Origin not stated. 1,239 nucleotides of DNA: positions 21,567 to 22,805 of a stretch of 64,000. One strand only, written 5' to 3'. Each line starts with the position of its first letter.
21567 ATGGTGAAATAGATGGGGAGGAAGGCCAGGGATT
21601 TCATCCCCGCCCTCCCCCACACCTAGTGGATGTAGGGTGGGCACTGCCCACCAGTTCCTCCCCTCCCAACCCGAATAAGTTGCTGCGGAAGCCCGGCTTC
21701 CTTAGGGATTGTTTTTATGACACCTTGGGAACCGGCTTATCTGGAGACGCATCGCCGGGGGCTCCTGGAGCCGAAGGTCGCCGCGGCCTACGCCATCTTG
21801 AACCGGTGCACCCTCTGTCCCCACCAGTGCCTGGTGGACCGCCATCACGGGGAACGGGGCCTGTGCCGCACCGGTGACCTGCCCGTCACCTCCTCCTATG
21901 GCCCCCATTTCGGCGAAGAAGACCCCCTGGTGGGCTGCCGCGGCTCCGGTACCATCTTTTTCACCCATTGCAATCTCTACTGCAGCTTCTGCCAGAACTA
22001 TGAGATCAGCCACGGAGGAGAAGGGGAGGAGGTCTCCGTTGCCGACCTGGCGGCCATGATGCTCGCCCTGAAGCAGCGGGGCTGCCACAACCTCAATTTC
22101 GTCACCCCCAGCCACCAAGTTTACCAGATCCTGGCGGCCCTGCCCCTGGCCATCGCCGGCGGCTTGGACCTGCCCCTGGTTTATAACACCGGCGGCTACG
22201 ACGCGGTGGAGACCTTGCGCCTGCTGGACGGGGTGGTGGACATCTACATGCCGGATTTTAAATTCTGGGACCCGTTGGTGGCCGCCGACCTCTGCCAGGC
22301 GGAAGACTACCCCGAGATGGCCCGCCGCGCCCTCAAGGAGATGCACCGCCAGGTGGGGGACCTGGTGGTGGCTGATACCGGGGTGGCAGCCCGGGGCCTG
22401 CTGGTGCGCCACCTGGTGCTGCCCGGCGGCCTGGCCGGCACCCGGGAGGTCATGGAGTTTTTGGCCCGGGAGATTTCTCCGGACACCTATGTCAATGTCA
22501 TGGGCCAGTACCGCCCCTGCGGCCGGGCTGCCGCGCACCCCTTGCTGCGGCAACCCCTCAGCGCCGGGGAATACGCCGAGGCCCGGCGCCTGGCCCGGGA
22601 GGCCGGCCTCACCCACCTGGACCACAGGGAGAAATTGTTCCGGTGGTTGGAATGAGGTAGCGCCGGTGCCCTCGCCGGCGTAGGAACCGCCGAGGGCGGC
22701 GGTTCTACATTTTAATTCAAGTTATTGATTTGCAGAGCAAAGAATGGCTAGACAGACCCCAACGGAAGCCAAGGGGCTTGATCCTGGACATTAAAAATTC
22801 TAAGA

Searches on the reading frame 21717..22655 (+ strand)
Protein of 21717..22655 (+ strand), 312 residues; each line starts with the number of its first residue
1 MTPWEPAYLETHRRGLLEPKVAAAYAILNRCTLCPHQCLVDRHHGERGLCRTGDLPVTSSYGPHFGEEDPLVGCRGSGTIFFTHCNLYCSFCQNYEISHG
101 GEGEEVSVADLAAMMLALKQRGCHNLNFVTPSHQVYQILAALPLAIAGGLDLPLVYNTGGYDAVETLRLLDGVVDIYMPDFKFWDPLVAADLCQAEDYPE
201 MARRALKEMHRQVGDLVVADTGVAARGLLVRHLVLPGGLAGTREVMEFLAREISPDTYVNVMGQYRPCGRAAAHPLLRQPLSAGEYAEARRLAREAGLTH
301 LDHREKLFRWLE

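Call 33: find_encoding_contigs(protein=window:21717-22655:+, flank=10000, max_places=5)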
Protein window:21717-22655:+ (312 aa): 8 contigs read that carry it; 5 places shown.
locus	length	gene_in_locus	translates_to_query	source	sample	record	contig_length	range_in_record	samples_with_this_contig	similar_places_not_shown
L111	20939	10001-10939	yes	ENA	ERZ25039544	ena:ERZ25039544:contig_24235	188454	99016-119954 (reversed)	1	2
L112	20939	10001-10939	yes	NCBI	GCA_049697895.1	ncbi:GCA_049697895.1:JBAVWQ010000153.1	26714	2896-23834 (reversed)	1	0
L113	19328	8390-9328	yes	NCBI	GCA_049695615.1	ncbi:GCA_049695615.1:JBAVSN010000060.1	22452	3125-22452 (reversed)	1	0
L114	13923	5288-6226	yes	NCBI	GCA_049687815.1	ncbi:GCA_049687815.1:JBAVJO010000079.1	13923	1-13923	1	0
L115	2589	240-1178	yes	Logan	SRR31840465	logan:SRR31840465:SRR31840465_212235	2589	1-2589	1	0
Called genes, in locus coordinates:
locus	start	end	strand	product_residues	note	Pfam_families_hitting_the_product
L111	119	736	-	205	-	PF02223:Thymidylate_kin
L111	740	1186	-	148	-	PF02915:Rubrerythrin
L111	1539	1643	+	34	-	-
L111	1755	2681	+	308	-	PF02729:OTCace_N, PF00185:OTCace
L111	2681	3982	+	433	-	PF01979:Amidohydro_1, PF12890:DHOase, PF07969:Amidohydro_3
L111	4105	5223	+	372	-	PF04015:DUF362, PF13187:Fer4_9, PF25160:LdpA_Fe-S-bd (faint), PF12838:Fer4_7, PF13237:Fer4_10, PF14697:Fer4_21, PF12837:Fer4_6 (weak), PF00037:Fer4 (weak), +1 more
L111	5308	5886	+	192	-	PF01814:Hemerythrin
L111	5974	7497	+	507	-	PF00590:TP_methylase, PF02602:HEM4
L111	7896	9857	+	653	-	PF00580:UvrD-helicase, PF01443:Viral_helicase1 (faint), PF13245:AAA_19, PF13604:AAA_30 (faint), PF13361:UvrD_C, PF13538:UvrD_C_2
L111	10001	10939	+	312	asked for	PF04055:Radical_SAM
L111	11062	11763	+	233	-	PF00149:Metallophos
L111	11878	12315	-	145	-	PF11969:DcpS_C, PF01230:HIT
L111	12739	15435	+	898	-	PF07549:Sec_GG (faint), PF21760:SecD_1st, PF22599:SecDF_P1_head, PF02355:SecD_SecF_C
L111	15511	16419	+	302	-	PF13507:GATase_5, PF01965:DJ-1_PfpI (weak)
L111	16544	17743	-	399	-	PF01676:Metalloenzyme, PF10143:PhosphMutase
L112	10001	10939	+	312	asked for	PF04055:Radical_SAM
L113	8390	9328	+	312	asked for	PF04055:Radical_SAM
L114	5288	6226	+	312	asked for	PF04055:Radical_SAM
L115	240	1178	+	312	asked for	PF04055:Radical_SAM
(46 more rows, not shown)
